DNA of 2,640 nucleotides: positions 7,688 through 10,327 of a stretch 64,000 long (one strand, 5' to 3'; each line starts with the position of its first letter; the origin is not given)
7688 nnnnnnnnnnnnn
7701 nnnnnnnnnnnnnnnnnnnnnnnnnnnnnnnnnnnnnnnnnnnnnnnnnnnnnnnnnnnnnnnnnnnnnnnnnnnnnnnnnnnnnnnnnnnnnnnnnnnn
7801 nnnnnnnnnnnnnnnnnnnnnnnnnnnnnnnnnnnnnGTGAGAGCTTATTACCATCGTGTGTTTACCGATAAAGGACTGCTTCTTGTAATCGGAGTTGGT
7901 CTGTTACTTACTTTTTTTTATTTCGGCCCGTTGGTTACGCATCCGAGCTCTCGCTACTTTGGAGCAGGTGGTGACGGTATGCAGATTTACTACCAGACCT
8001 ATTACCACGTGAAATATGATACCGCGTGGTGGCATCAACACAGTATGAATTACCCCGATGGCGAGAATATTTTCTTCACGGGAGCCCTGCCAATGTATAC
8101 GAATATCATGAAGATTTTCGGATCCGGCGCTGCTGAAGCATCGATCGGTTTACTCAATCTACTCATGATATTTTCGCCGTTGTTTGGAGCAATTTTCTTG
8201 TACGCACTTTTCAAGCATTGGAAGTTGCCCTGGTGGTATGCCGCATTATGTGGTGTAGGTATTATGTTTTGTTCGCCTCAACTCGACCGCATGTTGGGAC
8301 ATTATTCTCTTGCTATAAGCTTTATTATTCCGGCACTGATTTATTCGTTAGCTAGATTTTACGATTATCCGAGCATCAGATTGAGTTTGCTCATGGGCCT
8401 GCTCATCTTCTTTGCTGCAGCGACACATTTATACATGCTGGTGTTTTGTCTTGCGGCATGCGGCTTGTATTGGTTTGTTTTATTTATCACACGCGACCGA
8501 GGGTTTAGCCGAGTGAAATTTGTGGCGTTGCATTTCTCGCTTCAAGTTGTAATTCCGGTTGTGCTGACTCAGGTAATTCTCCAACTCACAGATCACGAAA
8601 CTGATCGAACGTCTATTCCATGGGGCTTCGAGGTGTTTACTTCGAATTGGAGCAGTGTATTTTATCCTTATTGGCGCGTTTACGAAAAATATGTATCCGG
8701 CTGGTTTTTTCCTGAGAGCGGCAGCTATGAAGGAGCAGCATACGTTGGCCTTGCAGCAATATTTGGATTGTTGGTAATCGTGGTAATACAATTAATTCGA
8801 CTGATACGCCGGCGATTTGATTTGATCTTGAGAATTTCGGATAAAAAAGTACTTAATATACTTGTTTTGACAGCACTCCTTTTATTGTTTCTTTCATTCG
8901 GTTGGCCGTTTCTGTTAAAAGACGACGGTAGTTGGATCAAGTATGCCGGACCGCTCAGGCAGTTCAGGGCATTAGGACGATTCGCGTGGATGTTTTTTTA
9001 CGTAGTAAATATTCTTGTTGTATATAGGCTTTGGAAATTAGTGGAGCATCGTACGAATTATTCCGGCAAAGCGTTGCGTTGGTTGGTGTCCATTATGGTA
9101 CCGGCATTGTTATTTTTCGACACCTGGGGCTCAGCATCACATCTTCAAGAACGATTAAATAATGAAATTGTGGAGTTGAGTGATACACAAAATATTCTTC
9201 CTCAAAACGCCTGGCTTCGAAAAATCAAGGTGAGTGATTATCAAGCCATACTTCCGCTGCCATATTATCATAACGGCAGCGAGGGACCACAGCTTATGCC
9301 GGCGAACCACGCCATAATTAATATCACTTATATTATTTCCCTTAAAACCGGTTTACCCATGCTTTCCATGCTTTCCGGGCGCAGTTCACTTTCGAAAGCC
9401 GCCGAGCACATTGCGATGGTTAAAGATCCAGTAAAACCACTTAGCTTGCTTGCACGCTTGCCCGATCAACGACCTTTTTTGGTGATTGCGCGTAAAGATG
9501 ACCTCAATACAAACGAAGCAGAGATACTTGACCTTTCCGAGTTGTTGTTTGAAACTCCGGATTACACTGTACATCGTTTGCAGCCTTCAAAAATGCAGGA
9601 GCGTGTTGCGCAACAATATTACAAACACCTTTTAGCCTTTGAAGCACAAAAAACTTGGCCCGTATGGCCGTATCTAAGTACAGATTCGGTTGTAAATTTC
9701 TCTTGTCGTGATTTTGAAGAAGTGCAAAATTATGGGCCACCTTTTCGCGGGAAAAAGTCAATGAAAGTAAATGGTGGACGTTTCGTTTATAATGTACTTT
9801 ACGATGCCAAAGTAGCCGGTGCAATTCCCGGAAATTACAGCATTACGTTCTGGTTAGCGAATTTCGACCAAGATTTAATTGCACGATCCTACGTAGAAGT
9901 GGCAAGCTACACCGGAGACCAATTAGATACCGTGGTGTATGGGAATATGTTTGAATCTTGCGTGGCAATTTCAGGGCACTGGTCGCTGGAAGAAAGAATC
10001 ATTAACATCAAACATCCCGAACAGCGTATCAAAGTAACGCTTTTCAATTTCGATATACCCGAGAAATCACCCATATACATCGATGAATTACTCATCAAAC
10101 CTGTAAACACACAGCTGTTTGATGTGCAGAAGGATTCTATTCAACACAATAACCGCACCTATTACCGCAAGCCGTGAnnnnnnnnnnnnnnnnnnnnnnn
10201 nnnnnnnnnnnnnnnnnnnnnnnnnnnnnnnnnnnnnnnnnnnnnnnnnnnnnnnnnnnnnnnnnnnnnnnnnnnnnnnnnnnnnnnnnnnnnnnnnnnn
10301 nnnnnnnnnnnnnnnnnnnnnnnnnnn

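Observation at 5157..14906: Multi-GT-C lipid-linked periplasmic glycosylation locus fused to scoAB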

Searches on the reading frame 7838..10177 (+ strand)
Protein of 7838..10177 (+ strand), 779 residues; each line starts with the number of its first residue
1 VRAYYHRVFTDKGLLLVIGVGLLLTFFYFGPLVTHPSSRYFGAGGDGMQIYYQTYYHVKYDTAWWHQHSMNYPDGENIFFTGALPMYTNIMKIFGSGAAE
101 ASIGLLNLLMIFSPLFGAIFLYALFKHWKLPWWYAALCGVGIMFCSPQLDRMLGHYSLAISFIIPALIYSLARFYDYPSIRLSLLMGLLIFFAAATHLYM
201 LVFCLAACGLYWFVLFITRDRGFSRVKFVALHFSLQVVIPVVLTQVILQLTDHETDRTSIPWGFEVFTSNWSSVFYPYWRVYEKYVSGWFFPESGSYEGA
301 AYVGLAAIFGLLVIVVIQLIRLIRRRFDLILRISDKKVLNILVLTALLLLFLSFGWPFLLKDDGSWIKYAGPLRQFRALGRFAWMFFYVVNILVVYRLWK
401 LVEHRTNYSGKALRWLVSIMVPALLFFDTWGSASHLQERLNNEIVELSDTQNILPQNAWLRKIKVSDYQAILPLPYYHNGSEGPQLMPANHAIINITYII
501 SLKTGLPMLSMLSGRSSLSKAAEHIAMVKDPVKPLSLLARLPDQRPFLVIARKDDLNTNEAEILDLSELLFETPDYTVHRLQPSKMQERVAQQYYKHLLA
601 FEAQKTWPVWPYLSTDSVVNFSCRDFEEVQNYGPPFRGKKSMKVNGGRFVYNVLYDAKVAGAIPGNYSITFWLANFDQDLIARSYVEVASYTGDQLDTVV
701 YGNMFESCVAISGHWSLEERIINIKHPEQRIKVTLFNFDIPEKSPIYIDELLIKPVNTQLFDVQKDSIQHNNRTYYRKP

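Call 3: search_protein_families(library=pfam, proteins=[window:7838-10177:+], max_evalue=0.01)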
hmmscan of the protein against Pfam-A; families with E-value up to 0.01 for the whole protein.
window:7838-10177:+ (779 aa): 0 families

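Call 4: search_protein_families(library=ncbifam, proteins=[window:7838-10177:+], max_evalue=0.01)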
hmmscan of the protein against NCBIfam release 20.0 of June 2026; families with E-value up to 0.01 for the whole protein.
window:7838-10177:+ (779 aa): 0 families

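Call 6: search_protein_families(library=pfam, proteins=[window:7838-10177:+], max_evalue=10)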
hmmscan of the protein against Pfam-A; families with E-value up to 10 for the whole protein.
window:7838-10177:+ (779 aa): 0 families

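Call 8: find_homologous_proteins(query=window:7838-10177:+)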
Query window:7838-10177:+ (779 aa): 99 proteins with E <= 0.001 among 8000 candidates.
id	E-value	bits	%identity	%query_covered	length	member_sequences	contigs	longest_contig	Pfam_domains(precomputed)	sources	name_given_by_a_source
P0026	0.0e+0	1798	100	100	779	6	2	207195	PF19830.5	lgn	-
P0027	0.0e+0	1530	82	100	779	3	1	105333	PF19830.5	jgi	jgi:hypothetical protein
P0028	0.0e+0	1445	77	100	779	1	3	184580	PF19830.5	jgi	jgi:hypothetical protein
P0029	0.0e+0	1263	68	100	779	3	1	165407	PF19830.5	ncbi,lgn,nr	ncbi:MAG: hypothetical protein MUC87_09385 [Bacteroidia bacterium]|nr:hypothetical protein [Bacteroi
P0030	0.0e+0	1200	65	100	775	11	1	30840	PF19830.5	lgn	-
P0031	0.0e+0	1057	59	100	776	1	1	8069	PF19830.5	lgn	-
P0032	5.0e-282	956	68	76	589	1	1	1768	PF19830.5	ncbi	ncbi:MAG: hypothetical protein ACRC3B_11925, partial [Bacteroidia bacterium]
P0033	1.1e-238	813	48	99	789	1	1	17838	PF19830.5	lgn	-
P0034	7.9e-216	737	45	100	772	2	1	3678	PF19830.5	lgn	-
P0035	2.6e-214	732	44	100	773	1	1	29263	PF19830.5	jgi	jgi:hypothetical protein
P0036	4.3e-213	728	44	99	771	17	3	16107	PF19830.5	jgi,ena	-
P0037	4.4e-211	721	44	98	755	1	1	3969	PF19830.5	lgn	-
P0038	1.8e-210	719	43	99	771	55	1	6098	PF19830.5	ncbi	-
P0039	3.7e-210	718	44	99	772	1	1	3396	PF19830.5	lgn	-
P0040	1.1e-209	717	43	99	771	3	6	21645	PF19830.5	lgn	-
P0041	2.7e-209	715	45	99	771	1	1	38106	PF19830.5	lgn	-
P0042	4.0e-209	715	44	100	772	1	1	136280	PF19830.5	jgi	jgi:hypothetical protein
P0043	5.9e-209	714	44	99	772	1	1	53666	PF19830.5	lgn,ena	-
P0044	1.4e-208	713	43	99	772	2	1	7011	PF19830.5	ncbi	-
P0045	2.5e-206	705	43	99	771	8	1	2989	PF19830.5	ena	-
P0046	1.3e-204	700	43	99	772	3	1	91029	PF19830.5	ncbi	ncbi:hypothetical protein BH11BAC7_BH11BAC7_00180 [soil metagenome]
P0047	8.5e-204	697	43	99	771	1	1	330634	PF19830.5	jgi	jgi:hypothetical protein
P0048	1.3e-203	697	43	99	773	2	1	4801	PF19830.5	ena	-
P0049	3.1e-203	695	43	100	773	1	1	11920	PF19830.5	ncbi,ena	-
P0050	5.4e-202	691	43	99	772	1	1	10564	PF19830.5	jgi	jgi:hypothetical protein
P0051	1.2e-198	680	43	96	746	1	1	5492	PF19830.5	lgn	-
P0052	2.3e-198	679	43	100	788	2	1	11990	PF19830.5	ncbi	-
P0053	2.9e-197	676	42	99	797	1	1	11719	PF19830.5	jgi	jgi:hypothetical protein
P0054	2.9e-192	659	42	99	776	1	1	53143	PF19830.5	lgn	-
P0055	1.6e-189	650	42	94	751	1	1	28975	PF19830.5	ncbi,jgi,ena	-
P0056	2.8e-184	633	39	99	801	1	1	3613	PF19830.5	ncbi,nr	ncbi:MAG TPA: hypothetical protein VFU15_15550 [Bacteroidia bacterium]|nr:hypothetical protein [Bact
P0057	2.9e-172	593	38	99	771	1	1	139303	PF19830.5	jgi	jgi:hypothetical protein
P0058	2.1e-151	524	35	100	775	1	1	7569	PF19830.5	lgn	-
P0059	4.7e-131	457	33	99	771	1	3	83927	PF19830.5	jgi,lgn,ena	-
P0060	8.5e-124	433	40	73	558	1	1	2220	PF19830.5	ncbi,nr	ncbi:MAG TPA: hypothetical protein VFJ43_15125, partial [Bacteroidia bacterium]|nr:hypothetical prot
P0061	4.9e-122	427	31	99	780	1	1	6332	PF19830.5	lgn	-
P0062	8.1e-118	413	31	96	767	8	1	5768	PF19830.5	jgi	jgi:hypothetical protein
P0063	5.7e-117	410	32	95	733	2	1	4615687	PF19830.5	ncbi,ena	-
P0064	1.0e-115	406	33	96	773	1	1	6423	PF19830.5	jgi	jgi:hypothetical protein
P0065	1.0e-110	389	31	94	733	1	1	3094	PF19830.5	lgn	-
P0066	4.0e-104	367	32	98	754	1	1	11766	PF19830.5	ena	-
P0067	1.8e-103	365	32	97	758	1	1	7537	PF19830.5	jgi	jgi:hypothetical protein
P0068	1.0e-100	356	30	97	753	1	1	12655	PF19830.5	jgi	jgi:hypothetical protein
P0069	1.0e-99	353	30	98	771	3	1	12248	PF19830.5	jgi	jgi:hypothetical protein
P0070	5.0e-99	351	32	100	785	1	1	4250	PF19830.5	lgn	-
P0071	7.4e-98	347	31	98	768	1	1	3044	PF19830.5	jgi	jgi:hypothetical protein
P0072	5.1e-94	334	28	98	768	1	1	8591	PF19830.5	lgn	-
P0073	1.4e-91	326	31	98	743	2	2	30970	PF19830.5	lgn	-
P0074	4.0e-89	318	31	98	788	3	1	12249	PF19830.5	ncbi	ncbi:MAG: hypothetical protein AAFV25_01735 [Bacteroidota bacterium]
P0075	3.6e-84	301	29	96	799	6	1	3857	PF19830.5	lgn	-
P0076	3.4e-82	295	29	94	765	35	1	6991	PF19830.5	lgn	-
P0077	1.8e-81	293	28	98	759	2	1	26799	PF19830.5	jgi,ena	-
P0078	7.7e-81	290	28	98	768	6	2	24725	PF19830.5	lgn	-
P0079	1.0e-80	290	29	97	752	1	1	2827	PF19830.5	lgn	-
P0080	2.6e-79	285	28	99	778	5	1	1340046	PF19830.5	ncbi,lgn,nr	ncbi:MAG: hypothetical protein H6566_13250 [Lewinellaceae bacterium]|nr:hypothetical protein [Lewine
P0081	6.4e-78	281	28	96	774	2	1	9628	PF19830.5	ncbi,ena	-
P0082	8.9e-78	280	27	96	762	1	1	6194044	PF19830.5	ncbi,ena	-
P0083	5.1e-75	271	28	96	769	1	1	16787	PF19830.5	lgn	-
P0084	1.2e-73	267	28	94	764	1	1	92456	PF19830.5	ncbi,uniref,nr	ncbi:hypothetical protein [Hymenobacter lapidiphilus]|uniref:DUF6311 domain-containing protein n=1 T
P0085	2.3e-73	266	28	95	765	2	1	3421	PF19830.5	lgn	-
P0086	9.9e-73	264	27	95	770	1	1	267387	PF19830.5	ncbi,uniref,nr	ncbi:hypothetical protein KLP40_07465 [Hymenobacter sp. NST-14]|uniref:hypothetical protein n=1 Tax=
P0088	5.0e-72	261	28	94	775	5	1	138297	PF19830.5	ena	-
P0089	2.5e-69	252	31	73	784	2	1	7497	PF19830.5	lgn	-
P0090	9.9e-69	250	28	95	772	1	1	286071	PF19830.5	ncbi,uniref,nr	ncbi:hypothetical protein [Hymenobacter edaphi]|uniref:hypothetical protein n=1 Tax=Hymenobacter eda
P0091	3.6e-67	245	26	98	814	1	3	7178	PF19830.5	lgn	-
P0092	1.5e-66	243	28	95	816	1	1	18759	PF19830.5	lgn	-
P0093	2.7e-66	242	28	93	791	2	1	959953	PF19830.5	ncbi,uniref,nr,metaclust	ncbi:hypothetical protein SAMN06269173_10151 [Hymenobacter mucosus]|uniref:DUF6311 domain-containing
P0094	3.6e-66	242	31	74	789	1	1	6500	PF19830.5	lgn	-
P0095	2.5e-63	233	25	99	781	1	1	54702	PF19830.5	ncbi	-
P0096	2.9e-63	232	26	95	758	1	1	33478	PF19830.5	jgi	jgi:hypothetical protein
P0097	2.4e-62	229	28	98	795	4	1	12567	PF19830.5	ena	-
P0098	4.2e-60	222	25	97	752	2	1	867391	PF19830.5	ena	-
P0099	1.1e-59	220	28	96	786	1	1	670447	PF19830.5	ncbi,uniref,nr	ncbi:hypothetical protein [Hymenobacter negativus]|uniref:DUF6311 domain-containing protein n=1 Tax=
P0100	1.4e-58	217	25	96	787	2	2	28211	PF19830.5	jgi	jgi:hypothetical protein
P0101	2.1e-58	216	26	94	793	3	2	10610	PF19830.5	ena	-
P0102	6.8e-58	215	30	74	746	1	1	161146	PF19830.5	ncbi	-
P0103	3.0e-57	212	28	96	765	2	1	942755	PF19830.5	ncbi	ncbi:hypothetical protein GCM10028824_39150 [Hymenobacter segetis]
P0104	3.6e-56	209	28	97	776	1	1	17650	PF19830.5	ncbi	-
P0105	3.6e-56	209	30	70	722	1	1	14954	PF19830.5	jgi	jgi:hypothetical protein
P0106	2.9e-55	206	26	94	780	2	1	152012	PF19830.5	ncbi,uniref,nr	ncbi:hypothetical protein FY528_11750 [Hymenobacter lutimineralis]|uniref:DUF6311 domain-containing 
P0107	5.8e-54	202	25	96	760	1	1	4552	PF19830.5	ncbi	-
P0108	9.2e-54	201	27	98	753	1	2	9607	PF19830.5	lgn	-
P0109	1.8e-53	200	26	95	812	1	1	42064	PF19830.5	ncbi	-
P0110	3.2e-53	199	26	96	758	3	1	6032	PF19830.5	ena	-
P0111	7.1e-53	198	28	98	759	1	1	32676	PF19830.5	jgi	-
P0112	1.0e-52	197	27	98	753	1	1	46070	PF19830.5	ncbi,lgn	ncbi:MAG: ArnT family glycosyltransferase [Prolixibacteraceae bacterium]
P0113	2.5e-52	196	25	98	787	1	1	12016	PF19830.5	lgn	-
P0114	2.7e-51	193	29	74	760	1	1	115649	PF19830.5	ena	-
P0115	3.6e-51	192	30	73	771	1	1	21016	PF19830.5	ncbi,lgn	-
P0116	7.3e-48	181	28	74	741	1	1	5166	PF19830.5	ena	-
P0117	1.2e-46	177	27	97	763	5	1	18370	PF19830.5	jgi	jgi:hypothetical protein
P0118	5.5e-45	172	29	72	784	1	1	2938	PF19830.5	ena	-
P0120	4.1e-43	166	25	73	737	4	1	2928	PF19830.5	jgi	jgi:hypothetical protein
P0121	1.3e-42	164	26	72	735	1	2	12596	PF19830.5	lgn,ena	-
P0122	1.9e-42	164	25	95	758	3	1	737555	PF19830.5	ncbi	-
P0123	2.0e-37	147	28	69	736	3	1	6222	PF19830.5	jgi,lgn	jgi:hypothetical protein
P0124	9.2e-27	112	25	66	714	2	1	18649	PF19830.5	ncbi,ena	-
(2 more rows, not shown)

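Call 19: search_protein_families(library=pfam, alignment_id=A3, max_evalue=0.01)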
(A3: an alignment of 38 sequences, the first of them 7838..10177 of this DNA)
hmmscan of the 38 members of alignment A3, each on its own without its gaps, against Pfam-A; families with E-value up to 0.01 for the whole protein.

A. member 1, window:7838-10177:+ (779 aa): 0 families

B. families by the number of members that match (of 38 scanned): 3 families
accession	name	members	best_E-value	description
PF00953.26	Glycos_transf_4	1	0.0018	Glycosyl transferase family 4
PF02018.23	CBM_4_9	1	0.0045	Carbohydrate binding domain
PF14077.11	WD40_alt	1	0.0063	Alternative WD40 repeat motif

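Call 27: find_encoding_contigs(protein=P0042, flank=10000, max_places=1)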
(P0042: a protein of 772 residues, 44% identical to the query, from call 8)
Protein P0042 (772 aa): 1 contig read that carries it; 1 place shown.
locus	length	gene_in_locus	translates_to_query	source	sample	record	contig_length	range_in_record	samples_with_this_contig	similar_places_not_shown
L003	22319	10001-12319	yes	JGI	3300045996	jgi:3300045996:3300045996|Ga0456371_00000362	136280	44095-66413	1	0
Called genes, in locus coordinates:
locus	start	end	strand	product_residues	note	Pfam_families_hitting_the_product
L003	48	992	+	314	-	PF00884:Sulfatase, PF01663:Phosphodiest, PF01676:Metalloenzyme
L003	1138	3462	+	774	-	PF00912:Transgly, PF28500:PBP_middle, PF00905:Transpeptidase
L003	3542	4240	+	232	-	PF01144:CoA_trans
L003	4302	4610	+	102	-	-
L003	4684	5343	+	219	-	PF01144:CoA_trans, PF13336:AcetylCoA_hyd_C (weak)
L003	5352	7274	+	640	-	-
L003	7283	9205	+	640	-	-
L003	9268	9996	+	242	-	PF00535:Glycos_transf_2, PF10111:Glyco_tranf_2_2 (weak), PF13641:Glyco_tranf_2_3, PF13506:Glyco_transf_21 (weak)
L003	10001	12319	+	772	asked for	PF19830:DUF6311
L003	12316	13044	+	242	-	PF00535:Glycos_transf_2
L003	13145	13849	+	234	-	PF01209:Ubie_methyltran (faint), PF13489:Methyltransf_23, PF07021:MetW, PF13649:Methyltransf_25, PF13847:Methyltransf_31, PF08241:Methyltransf_11, PF08242:Methyltransf_12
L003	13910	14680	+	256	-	PF20240:DUF6597, PF00165:HTH_AraC (faint), PF12833:HTH_18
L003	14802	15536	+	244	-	-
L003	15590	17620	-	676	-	PF00005:ABC_tran, PF13191:AAA_16 (faint), PF13304:AAA_21 (faint), PF13401:AAA_22 (faint), PF08352:oligo_HPY (weak), PF02463:SMC_N, PF00005:ABC_tran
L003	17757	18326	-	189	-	-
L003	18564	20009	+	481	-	PF00171:Aldedh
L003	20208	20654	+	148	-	PF00072:Response_reg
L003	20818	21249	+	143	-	PF08570:DUF1761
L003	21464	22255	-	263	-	PF14054:DUF4249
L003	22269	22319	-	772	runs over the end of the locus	PF13620:CarboxypepD_reg, PF13715:CarbopepD_reg_2, PF07715:Plug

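Call 29: find_encoding_contigs(protein=P0093, flank=8000, max_places=1)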
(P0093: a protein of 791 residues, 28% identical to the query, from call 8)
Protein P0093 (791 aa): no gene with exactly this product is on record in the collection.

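Call 30: find_encoding_contigs(protein=P0080, flank=8000, max_places=1)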
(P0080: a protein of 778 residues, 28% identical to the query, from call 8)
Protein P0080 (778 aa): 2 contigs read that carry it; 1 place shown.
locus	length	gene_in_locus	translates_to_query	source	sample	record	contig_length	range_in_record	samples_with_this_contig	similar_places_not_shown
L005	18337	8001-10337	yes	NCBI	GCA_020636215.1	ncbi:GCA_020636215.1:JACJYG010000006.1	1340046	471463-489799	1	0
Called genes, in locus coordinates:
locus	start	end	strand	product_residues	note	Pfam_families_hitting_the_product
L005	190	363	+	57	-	-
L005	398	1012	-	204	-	PF06175:MiaE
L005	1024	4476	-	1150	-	PF00289:Biotin_carb_N, PF02222:ATP-grasp, PF02786:CPSase_L_D2, PF07478:Dala_Dala_lig_C, PF02785:Biotin_carb_C, PF00682:HMGL-like, PF02436:PYC_OADA, PF00364:Biotin_lipoyl, +3 more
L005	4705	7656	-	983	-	PF00176:SNF2-rel_dom, PF04851:ResIII (weak), PF00271:Helicase_C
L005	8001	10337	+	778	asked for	PF19830:DUF6311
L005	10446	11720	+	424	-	PF12890:DHOase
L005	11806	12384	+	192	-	PF13858:DUF4199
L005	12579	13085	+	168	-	PF13858:DUF4199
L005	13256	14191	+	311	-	PF00535:Glycos_transf_2, PF10111:Glyco_tranf_2_2 (weak)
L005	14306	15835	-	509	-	PF04389:Peptidase_M28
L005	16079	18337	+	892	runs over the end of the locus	PF07660:STN (weak), PF13620:CarboxypepD_reg, PF13715:CarbopepD_reg_2, PF07715:Plug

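Call 31: find_encoding_contigs(protein=P0063, flank=8000, max_places=1)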
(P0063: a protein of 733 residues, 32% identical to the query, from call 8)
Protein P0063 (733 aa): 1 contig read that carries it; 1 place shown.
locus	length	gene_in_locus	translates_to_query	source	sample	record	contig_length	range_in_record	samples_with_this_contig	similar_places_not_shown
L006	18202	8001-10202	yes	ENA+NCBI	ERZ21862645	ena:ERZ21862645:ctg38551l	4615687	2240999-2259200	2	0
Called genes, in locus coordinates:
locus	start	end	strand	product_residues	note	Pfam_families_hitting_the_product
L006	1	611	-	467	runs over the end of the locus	PF00578:AhpC-TSA, PF08534:Redoxin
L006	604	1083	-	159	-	PF01467:CTP_transf_like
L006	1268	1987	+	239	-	PF00535:Glycos_transf_2, PF10111:Glyco_tranf_2_2, PF13506:Glyco_transf_21 (weak), PF13641:Glyco_tranf_2_3 (weak)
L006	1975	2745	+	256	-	PF05891:Methyltransf_PK, PF13489:Methyltransf_23, PF00398:RrnaAD (weak), PF08241:Methyltransf_11, PF08242:Methyltransf_12, PF13649:Methyltransf_25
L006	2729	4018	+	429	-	PF13231:PMT_2 (weak)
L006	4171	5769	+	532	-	PF02384:N6_Mtase, PF01170:UPF0020 (weak), PF05175:MTS (faint), PF13847:Methyltransf_31 (faint), PF07669:Eco57I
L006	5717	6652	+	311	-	PF17728:BsuBI_PstI_RE_N, PF06616:BsuBI_PstI_RE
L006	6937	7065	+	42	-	-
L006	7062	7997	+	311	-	PF00535:Glycos_transf_2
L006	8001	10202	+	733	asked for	PF19830:DUF6311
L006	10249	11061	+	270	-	PF00288:GHMP_kinases_N, PF08544:GHMP_kinases_C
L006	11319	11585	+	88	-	PF01527:HTH_Tnp_1, PF13384:HTH_23 (faint)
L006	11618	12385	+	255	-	PF13276:HTH_21 (weak), PF00665:rve, PF13683:rve_3, PF13333:rve_2 (weak)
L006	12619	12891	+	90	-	-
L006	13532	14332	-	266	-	PF06439:3keto-disac_hyd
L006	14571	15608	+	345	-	PF00365:PFK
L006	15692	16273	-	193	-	PF01558:POR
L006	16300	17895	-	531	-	PF01855:POR_N, PF02775:TPP_enzyme_C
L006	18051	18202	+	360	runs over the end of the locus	PF12837:Fer4_6 (faint), PF13237:Fer4_10 (weak), PF14697:Fer4_21 (faint), PF25160:LdpA_Fe-S-bd (faint), PF00037:Fer4 (faint), PF13187:Fer4_9 (weak), PF13484:Fer4_16 (faint)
